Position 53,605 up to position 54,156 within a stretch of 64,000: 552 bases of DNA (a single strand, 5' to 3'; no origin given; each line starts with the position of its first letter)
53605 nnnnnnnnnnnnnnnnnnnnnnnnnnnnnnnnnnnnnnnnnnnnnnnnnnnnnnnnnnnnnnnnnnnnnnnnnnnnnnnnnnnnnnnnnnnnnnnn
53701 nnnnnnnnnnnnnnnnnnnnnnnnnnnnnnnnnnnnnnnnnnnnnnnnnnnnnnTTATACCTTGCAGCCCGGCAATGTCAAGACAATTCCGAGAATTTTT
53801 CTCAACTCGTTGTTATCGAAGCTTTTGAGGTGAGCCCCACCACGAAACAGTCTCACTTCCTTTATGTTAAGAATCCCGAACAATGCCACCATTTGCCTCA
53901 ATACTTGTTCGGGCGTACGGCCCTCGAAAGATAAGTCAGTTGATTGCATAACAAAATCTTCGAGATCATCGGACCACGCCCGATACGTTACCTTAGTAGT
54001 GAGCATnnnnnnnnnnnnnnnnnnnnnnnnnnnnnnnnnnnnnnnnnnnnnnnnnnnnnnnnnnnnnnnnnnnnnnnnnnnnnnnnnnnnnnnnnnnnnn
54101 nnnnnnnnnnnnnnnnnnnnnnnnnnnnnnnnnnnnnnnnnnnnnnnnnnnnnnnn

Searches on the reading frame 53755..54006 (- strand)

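Call 44: search_protein_families(library=pfam, proteins=[window:53755-54006:-], max_evalue=1)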
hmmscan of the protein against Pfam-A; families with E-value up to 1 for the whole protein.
window:53755-54006:- (83 aa): 1 family
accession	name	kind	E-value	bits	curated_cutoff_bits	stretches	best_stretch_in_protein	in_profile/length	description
PF24957.1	DrmE_C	-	0.24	11.5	27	1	7-74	77-141/181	DISARM protein DrmE, C-terminal domain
